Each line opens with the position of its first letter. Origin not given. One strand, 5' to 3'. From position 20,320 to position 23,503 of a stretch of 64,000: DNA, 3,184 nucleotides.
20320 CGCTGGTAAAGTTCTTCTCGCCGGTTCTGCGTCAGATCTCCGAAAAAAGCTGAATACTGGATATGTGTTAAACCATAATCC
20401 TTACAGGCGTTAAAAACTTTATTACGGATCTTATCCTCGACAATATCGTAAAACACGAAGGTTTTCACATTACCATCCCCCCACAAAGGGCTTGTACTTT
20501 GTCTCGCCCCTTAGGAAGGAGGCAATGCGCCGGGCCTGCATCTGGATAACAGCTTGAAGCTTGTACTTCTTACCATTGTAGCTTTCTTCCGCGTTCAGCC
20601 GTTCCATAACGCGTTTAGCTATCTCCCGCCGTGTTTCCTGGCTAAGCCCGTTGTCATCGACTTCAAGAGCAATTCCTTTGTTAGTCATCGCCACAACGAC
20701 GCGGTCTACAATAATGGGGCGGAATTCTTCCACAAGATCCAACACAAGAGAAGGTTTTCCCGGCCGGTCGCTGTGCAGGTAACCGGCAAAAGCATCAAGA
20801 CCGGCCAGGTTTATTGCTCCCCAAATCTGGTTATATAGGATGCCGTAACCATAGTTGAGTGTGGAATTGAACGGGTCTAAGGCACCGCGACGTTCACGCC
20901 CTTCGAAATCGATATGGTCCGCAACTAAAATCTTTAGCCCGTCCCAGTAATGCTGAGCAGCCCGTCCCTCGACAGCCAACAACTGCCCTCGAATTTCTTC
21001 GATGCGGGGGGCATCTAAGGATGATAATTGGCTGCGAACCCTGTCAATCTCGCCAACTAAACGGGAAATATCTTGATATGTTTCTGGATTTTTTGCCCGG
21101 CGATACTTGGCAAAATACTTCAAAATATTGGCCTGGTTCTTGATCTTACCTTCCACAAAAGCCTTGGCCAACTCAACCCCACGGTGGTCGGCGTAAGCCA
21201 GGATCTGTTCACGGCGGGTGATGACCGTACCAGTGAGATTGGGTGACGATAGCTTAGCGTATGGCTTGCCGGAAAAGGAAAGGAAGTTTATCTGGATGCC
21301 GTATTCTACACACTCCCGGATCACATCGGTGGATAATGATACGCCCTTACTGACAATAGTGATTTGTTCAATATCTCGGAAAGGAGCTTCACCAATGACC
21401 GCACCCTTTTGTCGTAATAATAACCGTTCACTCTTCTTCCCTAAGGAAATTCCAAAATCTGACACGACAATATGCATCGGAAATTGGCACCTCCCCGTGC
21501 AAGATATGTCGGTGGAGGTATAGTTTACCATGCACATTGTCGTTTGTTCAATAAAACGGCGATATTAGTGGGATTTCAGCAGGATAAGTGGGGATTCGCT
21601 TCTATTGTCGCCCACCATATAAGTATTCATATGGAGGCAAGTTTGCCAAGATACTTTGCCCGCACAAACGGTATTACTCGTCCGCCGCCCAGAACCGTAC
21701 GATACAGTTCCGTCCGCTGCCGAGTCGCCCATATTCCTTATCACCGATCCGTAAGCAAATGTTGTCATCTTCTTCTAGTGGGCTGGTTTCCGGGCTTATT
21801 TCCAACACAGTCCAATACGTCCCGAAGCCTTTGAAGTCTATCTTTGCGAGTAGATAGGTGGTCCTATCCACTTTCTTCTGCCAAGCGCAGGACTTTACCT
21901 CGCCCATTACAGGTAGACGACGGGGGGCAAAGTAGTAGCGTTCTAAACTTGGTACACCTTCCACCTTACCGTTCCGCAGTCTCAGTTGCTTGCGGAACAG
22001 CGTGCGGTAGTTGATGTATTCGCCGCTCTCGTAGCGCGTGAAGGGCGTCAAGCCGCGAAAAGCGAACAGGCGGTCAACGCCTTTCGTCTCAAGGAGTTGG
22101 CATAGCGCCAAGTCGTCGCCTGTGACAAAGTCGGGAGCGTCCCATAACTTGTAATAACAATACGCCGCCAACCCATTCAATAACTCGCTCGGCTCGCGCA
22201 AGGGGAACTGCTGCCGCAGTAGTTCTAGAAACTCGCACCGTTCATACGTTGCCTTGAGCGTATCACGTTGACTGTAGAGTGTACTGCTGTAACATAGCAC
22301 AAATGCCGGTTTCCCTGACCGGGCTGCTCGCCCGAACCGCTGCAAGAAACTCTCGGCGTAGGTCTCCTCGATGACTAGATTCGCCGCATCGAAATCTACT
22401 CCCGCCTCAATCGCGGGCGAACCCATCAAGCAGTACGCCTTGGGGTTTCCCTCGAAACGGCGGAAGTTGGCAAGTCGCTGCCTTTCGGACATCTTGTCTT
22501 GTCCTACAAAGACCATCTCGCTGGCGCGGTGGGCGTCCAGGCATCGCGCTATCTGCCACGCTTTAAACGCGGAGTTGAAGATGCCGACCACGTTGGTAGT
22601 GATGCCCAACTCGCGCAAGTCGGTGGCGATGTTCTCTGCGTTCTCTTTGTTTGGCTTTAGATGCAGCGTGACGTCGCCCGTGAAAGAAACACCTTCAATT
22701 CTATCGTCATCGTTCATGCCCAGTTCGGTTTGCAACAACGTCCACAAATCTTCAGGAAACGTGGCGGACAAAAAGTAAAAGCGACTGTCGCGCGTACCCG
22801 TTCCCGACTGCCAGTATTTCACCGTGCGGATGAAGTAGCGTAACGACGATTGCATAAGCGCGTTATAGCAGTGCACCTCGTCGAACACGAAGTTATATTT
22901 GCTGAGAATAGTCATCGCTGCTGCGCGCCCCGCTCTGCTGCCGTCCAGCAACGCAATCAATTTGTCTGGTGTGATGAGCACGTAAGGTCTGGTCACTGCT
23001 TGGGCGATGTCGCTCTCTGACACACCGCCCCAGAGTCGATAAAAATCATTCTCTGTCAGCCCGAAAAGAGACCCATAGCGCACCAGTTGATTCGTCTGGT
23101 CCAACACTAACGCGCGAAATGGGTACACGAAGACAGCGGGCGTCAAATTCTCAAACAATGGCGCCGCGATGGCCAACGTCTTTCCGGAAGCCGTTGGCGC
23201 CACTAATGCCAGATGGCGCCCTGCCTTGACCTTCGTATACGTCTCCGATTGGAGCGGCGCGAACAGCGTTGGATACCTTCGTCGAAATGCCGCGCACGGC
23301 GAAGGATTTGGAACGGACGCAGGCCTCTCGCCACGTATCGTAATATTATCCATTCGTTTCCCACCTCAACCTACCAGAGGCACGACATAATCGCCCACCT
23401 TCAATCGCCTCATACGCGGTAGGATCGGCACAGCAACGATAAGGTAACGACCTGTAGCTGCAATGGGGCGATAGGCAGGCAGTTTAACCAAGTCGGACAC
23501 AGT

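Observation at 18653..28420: cas locus combining an I-D-like interference module (HD on the large subunit, HD-less Cas3) with a Cas4+Csa1 adaptation module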

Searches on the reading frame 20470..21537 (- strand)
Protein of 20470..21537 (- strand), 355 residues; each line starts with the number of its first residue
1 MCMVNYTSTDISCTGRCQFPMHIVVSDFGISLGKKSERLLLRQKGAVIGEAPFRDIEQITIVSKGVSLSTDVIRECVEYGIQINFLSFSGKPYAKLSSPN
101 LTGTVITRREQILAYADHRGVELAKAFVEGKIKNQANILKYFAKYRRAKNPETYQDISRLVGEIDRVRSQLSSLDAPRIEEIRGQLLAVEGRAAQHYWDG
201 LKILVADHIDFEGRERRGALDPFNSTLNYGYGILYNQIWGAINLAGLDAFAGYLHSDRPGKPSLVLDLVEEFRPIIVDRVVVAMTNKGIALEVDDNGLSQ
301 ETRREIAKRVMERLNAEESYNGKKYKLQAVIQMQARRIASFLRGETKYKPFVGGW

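Call 3: search_protein_families(library=ncbifam, proteins=[window:20470-21537:-], max_evalue=0.01)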
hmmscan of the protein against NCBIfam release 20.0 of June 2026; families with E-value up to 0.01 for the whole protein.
window:20470-21537:- (355 aa): 10 families
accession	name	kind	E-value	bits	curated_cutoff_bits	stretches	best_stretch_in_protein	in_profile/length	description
TIGR00287.1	cas1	equivalog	1e-83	281.2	71.7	1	23-350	2-327/327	CRISPR-associated endonuclease Cas1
TIGR03640.1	cas1_DVULG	exception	1.3e-56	192.2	385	1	28-352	11-339/340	type I-C CRISPR-associated endonuclease Cas1c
TIGR04093.1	cas1_CYANO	exception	3.6e-56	190.5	385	1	34-352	14-332/334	type I-D CRISPR-associated endonuclease Cas1d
NF049935.1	cas4g_cas1g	exception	6.6e-55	186.6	560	1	22-351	216-543/546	CRISPR-associated endonuclease Cas4g/Cas1g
TIGR03641.1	cas1_HMARI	exception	3.3e-33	115.3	304.1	1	50-354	28-323/324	type I-B CRISPR-associated endonuclease Cas1b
TIGR03983.1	cas1_MYXAN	equivalog_domain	3.7e-30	105.1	358.05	1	25-287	16-270/347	type I-MYXAN CRISPR-associated endonuclease Cas1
TIGR04329.1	cas1_PREFRAN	exception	5.2e-29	101.3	300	1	35-291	21-256/317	type V CRISPR-associated endonuclease Cas1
TIGR03639.1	cas1_NMENI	exception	1.1e-23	83.9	120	2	188-337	145-276/278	type II CRISPR-associated endonuclease Cas1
TIGR03637.1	cas1_YPEST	exception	0.0013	18.2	150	1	116-281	114-264/307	type I-F CRISPR-associated endonuclease Cas1f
TIGR03638.1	cas1_ECOLI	exception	0.0079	15.5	215.6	0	219-310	168-251/269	type I-E CRISPR-associated endonuclease Cas1e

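Call 4: search_protein_families(library=pfam, proteins=[window:20470-21537:-], max_evalue=0.01)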
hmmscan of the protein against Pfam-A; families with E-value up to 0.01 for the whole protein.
window:20470-21537:- (355 aa): 1 family
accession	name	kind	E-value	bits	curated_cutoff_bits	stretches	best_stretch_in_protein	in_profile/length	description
PF01867.21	Cas_Cas1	-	3.3e-77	259.9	22.3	1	24-291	2-256/283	CRISPR associated protein Cas1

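Call 5: search_protein_families(library=padloc, proteins=[window:20470-21537:-], max_evalue=0.1)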
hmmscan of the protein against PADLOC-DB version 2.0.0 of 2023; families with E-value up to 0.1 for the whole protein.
window:20470-21537:- (355 aa): 30 families (the best 25 are shown)
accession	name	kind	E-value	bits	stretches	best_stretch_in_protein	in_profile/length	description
PDLC02066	Cas1b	-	2e-88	294.8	1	21-344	1-321/322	-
PDLC02062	Cas1_II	-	4.6e-86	287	1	22-355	3-317/317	-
PDLC00927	Cas1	-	2.7e-84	281.2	1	23-350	2-327/327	CRISPR-associated endonuclease Cas1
PDLC01248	Cas1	-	1.4e-79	265.6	1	21-344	1-289/289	"CAS-I,CAS-II,CAS-III,CAS-IV,CAS-V,CAS-VI; acquisition_1"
PDLC01608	Cas1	-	5.2e-76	253.7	1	24-308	2-272/276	"CAS-I,CAS-II,CAS-III,CAS-IV,CAS-V,CAS-VI; acquisition_1"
PDLC01449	Cas1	-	1.5e-75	252.1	1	22-346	3-284/285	"CAS-I,CAS-II,CAS-III,CAS-IV,CAS-V,CAS-VI; acquisition_1"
PDLC02063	Cas1_IIIb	-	7.9e-72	240.7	1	22-355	312-617/617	-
PDLC00928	Cas1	-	3e-70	234.7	1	30-344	9-315/315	Cas1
PDLC01249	Cas1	-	2.8e-69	231.4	1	23-289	1-240/246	"CAS-I,CAS-II,CAS-III,CAS-IV,CAS-V,CAS-VI; acquisition_1"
PDLC02025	Cas1d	-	1.6e-61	206.5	1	25-352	6-314/316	-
PDLC02064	Cas1a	-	3.9e-59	198.6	1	23-352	4-275/277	-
PDLC01334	Cas1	-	4.3e-58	195.2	1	28-352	10-336/336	"CAS-I,CAS-II,CAS-III,CAS-IV,CAS-V,CAS-VI; acquisition_1"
PDLC01743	Cas1c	-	4.7e-58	195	1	25-352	10-335/337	-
PDLC00923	Cas1c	-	3.5e-57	192.2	1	28-352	11-339/340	"CRISPR-associated endonuclease Cas1, subtype I-C/DVULG"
PDLC01747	Cas1g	-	3.4e-53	179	1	25-347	202-515/523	-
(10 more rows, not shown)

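Call 102: search_dna_similar(query=window:20470-21477:-, collection=plasmids, mode=protein, max_evalue=1e-20, max_rows=15)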
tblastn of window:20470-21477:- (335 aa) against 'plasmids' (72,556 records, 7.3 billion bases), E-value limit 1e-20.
Records with a match: 116; places in all: 138; records where one place covers at least 80% of the query: 106.
Best place of each record, by identity: <60% 116.
By first word of the organism name: Thermus 19; Bacillus 9; Nostoc 6; Picosynechococcus 6; Streptomyces 6; Leptolyngbya 5; Deinococcus 4; Arcobacter 4; Synechocystis 4; Nitratidesulfovibrio 4; and 38 more.
By predicted mobility (MOB-suite, as given by PLSDB): non-mobilizable 100; conjugative 9; mobilizable 7.
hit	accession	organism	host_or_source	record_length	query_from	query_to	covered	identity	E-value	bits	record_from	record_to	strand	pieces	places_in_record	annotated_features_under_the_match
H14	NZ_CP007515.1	Rubrobacter radiotolerans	-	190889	2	335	100%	49.7%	4e-104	341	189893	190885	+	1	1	cas1: CRISPR-associated endonuclease Cas1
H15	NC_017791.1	Deinococcus gobiensis I-0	-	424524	1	335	100%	45.2%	4e-92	307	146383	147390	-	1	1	cas1: CRISPR-associated endonuclease Cas1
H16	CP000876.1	Herpetosiphon aurantiacus DSM 785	-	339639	1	335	100%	43.6%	1e-89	300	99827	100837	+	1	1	CRISPR-associated protein Cas1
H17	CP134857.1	Arcobacter sp. AZ-2023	food,chicken meat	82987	5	335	99%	34.1%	4e-53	194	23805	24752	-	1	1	cas1: CRISPR-associated endonuclease Cas1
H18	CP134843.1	Arcobacter sp. AZ-2023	food,chicken meat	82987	5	335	99%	34.1%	4e-53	194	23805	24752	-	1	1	cas1: CRISPR-associated endonuclease Cas1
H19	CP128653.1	Arcobacter sp. DSM 115960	animal,chicken meat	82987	5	335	99%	34.1%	4e-53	194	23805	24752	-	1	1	cas1: CRISPR-associated endonuclease Cas1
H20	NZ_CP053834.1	Arcobacter cloacae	cell culture,Sewage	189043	5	335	99%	32.0%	4e-46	174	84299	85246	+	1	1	cas1: CRISPR-associated endonuclease Cas1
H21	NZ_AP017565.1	Pseudanabaena sp. ABRG5-3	-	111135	12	332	96%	32.8%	4e-42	162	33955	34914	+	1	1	cas1d: type I-D CRISPR-associated endonuclease Cas1d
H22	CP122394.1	Geminicoccaceae bacterium SCSIO 64248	Montipora informis (coral)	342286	3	332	99%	31.6%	7e-35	142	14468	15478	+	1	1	cas1c: type I-C CRISPR-associated endonuclease Cas1c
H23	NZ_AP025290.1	Treponema saccharophilum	-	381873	12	330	95%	31.5%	2e-32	134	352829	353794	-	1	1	cas1c: type I-C CRISPR-associated endonuclease Cas1c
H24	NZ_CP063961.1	Clostridium botulinum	Bovine,feces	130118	3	332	99%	30.2%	1e-33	138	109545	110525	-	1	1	cas1: CRISPR-associated endonuclease Cas1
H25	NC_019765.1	Stanieria cyanosphaera PCC 7437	-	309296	4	332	98%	30.0%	3e-30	128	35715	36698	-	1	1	cas1d: type I-D CRISPR-associated endonuclease Cas1d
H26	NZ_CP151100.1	Nostoc sp. UHCC 0302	isolated culture,lake sediment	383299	12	332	96%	30.7%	4e-36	145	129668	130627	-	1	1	cas1d: type I-D CRISPR-associated endonuclease Cas1d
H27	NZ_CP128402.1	Candidatus Chlorohelix allophototropha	Single colony of Candidatus Chlorohelix ...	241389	41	332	87%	33.8%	2e-37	149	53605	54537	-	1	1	cas1d: type I-D CRISPR-associated endonuclease Cas1d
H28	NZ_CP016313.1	Thermus brockianus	whole organism,environmental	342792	1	331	99%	29.6%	3e-27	119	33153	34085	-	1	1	cas1: CRISPR-associated endonuclease Cas1 | TIGR02710 family CRISPR-associated CARF protein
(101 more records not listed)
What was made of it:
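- Tried and rejected: I dropped this after finding equally similar Cas1 (44-50%) next to unrelated effectors in Rubrobacter, Deinococcus and Herpetosiphon (call 102).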

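Call 106: get_annotated_region(hit=H15, flank=12000)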
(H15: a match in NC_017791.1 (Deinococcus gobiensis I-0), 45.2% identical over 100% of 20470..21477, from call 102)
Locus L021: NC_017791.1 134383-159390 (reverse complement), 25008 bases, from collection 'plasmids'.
description: Deinococcus gobiensis I-0 plasmid P2, complete sequence
organism: Deinococcus gobiensis I-0 (NCBI taxid 745776)
taxonomy: Bacteria; Deinococcota; Deinococci; Deinococcales; Deinococcaceae; Deinococcus; Deinococcus gobiensis; Deinococcus gobiensis I-0
host: -; source: -; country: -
typing (MOB-suite, as given by PLSDB): non-mobilizable; replicon rep_cluster_1552; mating-pair formation MPF_T
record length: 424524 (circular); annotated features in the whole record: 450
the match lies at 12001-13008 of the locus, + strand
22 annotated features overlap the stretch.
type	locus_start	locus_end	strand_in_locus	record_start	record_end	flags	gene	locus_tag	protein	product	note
CDS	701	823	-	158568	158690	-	-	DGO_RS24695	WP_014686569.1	hypothetical protein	-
CDS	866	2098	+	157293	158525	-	-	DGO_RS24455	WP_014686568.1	hypothetical protein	-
CDS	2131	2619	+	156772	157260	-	-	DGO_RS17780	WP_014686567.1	hypothetical protein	-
CDS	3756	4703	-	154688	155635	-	-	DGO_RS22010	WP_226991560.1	WYL domain-containing protein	-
CDS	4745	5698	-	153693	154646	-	cas6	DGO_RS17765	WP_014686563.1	CRISPR system precrRNA processing endoribonuclease RAMP protein Cas6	-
CDS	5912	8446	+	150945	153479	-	cas3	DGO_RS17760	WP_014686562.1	CRISPR-associated helicase Cas3'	GO:0043571 - maintenance of CRISPR repeat elements [Evidence IEA]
CDS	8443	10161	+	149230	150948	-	-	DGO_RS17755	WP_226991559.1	hypothetical protein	-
CDS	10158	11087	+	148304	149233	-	-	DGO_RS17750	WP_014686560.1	DevR family CRISPR-associated autoregulator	GO:0043571 - maintenance of CRISPR repeat elements [Evidence IEA]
CDS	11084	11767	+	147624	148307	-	-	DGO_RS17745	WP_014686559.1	hypothetical protein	-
CDS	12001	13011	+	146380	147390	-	cas1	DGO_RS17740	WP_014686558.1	CRISPR-associated endonuclease Cas1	GO:0043571 - maintenance of CRISPR repeat elements [Evidence IEA]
CDS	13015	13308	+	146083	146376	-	cas2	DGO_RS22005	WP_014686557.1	CRISPR-associated endonuclease Cas2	GO:0043571 - maintenance of CRISPR repeat elements [Evidence IEA]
CDS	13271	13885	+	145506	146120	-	cas4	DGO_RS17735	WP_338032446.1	CRISPR-associated protein Cas4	GO:0043571 - maintenance of CRISPR repeat elements [Evidence IEA]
CDS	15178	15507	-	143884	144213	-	-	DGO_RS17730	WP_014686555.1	hypothetical protein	-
CDS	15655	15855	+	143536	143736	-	-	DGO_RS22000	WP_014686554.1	helix-turn-helix transcriptional regulator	-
CDS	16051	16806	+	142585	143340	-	-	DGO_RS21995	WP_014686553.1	CAP domain-containing protein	-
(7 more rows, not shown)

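Call 112: search_protein_families(library=padloc, proteins=[L021:8443-10161:+, L021:10158-11087:+, L021:11084-11767:+], max_evalue=0.001)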
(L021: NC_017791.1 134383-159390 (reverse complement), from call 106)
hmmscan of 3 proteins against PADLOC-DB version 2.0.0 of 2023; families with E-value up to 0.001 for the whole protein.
L021:8443-10161:+ (572 aa): 1 family
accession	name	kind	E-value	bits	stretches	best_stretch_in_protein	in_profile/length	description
PDLC01417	Cas8a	-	0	1332.6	1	18-572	1-555/555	CAS-I-A; effector_LS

L021:10158-11087:+ (309 aa): 7 families
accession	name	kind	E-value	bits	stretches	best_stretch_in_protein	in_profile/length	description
PDLC01610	Cas7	-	1.2e-56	189.8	1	8-266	1-233/241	CAS-I; effector_G7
PDLC01298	Cas7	-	6.6e-33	112.3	1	12-263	4-248/262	CAS-I; effector_G7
PDLC00957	Cas7a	-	1.4e-30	104.6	1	6-264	2-269/284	"CRISPR-associated protein Cas7/Csa2, subtype I-A/APERN"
PDLC01455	Cas7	-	4.5e-27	93.3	1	5-272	3-223/268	CAS-I; effector_G7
PDLC00960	Cas7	-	4e-25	86.4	1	7-253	2-236/240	CRISPR-associated autoregulator DevR family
PDLC01263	Cas7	-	1.9e-21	74.8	1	13-253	2-202/205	CAS-I; effector_G7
PDLC01300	Cas7b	-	3e-06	24.8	1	114-242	77-194/266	CAS-I-B; effector_G7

L021:11084-11767:+ (227 aa): 1 family
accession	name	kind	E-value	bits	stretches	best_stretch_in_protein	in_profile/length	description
PDLC01390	Cas5a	-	3.8e-92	306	1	2-226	1-220/221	CAS-I-A; effector_G5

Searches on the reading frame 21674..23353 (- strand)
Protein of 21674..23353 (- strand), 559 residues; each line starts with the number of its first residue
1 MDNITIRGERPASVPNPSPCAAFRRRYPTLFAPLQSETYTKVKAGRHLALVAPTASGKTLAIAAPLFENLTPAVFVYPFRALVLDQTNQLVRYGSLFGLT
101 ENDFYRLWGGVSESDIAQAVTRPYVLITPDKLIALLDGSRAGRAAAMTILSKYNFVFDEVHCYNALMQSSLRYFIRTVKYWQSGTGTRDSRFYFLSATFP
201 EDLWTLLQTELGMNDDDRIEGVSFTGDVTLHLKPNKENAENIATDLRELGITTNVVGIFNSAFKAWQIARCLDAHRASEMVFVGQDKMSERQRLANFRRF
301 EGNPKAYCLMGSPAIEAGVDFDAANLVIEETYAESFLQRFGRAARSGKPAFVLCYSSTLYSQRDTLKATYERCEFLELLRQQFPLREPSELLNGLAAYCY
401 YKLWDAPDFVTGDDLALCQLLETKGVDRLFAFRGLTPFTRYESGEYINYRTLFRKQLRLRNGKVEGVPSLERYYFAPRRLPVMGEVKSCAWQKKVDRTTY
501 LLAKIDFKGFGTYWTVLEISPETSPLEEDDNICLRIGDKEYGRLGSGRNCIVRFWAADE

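Call 3: search_protein_families(library=ncbifam, proteins=[window:21674-23353:-], max_evalue=0.01)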
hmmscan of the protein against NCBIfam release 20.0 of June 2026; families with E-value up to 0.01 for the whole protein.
window:21674-23353:- (559 aa): 13 families
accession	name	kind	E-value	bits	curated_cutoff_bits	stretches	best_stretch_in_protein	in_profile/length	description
TIGR02621.3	cas3_GSU0051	exception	1.4e-19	70.4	400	1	35-349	18-376/854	type I-G CRISPR-associated helicase/endonuclease Cas3g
TIGR01587.1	cas3_core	equivalog_domain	7.6e-15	54.9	102.45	1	50-348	4-321/358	CRISPR-associated helicase Cas3'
TIGR03158.1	cas3_cyano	exception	1.4e-14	54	69.1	2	236-342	257-355/357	type I-D CRISPR-associated helicase Cas3'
TIGR03817.1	DECH_helic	hypoth_equivalog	1.7e-06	26.6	874.1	1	37-200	43-205/742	helicase/secretion neighborhood putative DEAH-box helicase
TIGR04121.1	DEXH_lig_assoc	equivalog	1e-05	23.5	850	1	33-161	16-150/804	ligase-associated DNA damage response DEXH box helicase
NF008744.0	PRK11776.1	equivalog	5e-05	22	524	0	31-90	27-84/460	ATP-dependent RNA helicase DbpA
TIGR01389.1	recQ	equivalog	0.00023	19.7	640.2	1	31-357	14-330/591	DNA helicase RecQ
NF053631.1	RNA_helic_CshA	equivalog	0.0023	16.8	646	0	32-134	23-130/434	degradosome RNA helicase CshA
NF053711.1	RNA_heli_RhlE1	exception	0.0026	16.6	750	0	32-90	25-86/434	RNA helicase RhlE1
NF040935.1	helicase_Hel308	equivalog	0.0039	15.4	1200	1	30-95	26-96/704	ATP-dependent DNA helicase Hel308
TIGR00614.1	recQ_fam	subfamily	0.0042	15.9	219.8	0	31-93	12-74/470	RecQ family ATP-dependent DNA helicase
NF008642.0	PRK11634.1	equivalog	0.0042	15.5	989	0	32-89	30-85/628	DEAD/DEAH family ATP-dependent RNA helicase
NF041063.1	DpdF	equivalog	0.0063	15.1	550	0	42-161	155-280/813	protein DpdF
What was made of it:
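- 21674..23353 (-): cas3' helicase without an HD domain, 559 aa. It is below the cut-off for every subtype model: Cas3g 70 bits (cut-off 400), cas3_cyano 54 (cut-off 69.1) (call 3).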

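Call 4: search_protein_families(library=pfam, proteins=[window:21674-23353:-], max_evalue=0.01)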
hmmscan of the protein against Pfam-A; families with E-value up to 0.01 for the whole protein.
window:21674-23353:- (559 aa): 4 families
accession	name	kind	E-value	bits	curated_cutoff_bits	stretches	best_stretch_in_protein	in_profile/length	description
PF00270.35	DEAD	-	2.7e-20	73.2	26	1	33-202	2-163/167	DEAD/DEAH box helicase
PF00271.37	Helicase_C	-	5e-07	30.4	23.5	1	285-347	46-110/110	Helicase conserved C-terminal domain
PF22590.2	Cas3-like_C_2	-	2.3e-06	28.3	27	1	282-346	39-104/106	CRISPR-associated nuclease/helicase Cas3, C-terminal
PF04851.21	ResIII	-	0.0031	17.9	22.5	0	43-165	21-139/164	Type III restriction enzyme, res subunit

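Call 5: search_protein_families(library=padloc, proteins=[window:21674-23353:-], max_evalue=0.1)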
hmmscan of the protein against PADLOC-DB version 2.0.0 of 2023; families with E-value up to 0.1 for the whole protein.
window:21674-23353:- (559 aa): 43 families (the best 25 are shown)
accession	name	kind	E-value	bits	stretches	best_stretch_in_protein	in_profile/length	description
PDLC01533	Cas3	-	4.5e-34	115.9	2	34-268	39-272/897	CAS-I; effector_G3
PDLC01770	Cas3g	-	1.6e-19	67.9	1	49-350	30-345/733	-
PDLC01769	Cas3g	-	8.9e-19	65.6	2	155-349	176-372/836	-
PDLC01761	Cas3b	-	2.6e-18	64.1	1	117-371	320-558/705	-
PDLC01252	Cas3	-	1.4e-17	62.1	1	49-348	3-290/324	CAS-I; effector_G3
PDLC02028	Cas3d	-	3.8e-17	60.2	2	35-209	41-233/685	-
PDLC00938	Cas3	-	2e-15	54.9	1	50-348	4-321/358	CRISPR-associated helicase Cas3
PDLC02503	BrxHI|BrxHII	-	3.3e-15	53.4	1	32-345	26-341/698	BrxHI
PDLC00937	Cas3d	-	3.7e-15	54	3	236-342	257-355/357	"CRISPR-associated helicase Cas3, subtype CYANO"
PDLC01106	Cas3d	-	1.1e-13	48.7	2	153-380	191-403/608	Cas3d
PDLC01146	Cas3d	-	7.7e-13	45.7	1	50-348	46-355/625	Cas3d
PDLC02030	Cas3d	-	2.2e-12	44.2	1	50-354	46-358/620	-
PDLC01757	Cas3b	-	3.6e-12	43.6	1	117-348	282-495/676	-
PDLC01323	Cas3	-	5e-12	44.2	1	39-342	6-292/294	CAS-I-D; effector_G3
PDLC01762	Cas3b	-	2.4e-11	41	1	146-393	353-583/692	-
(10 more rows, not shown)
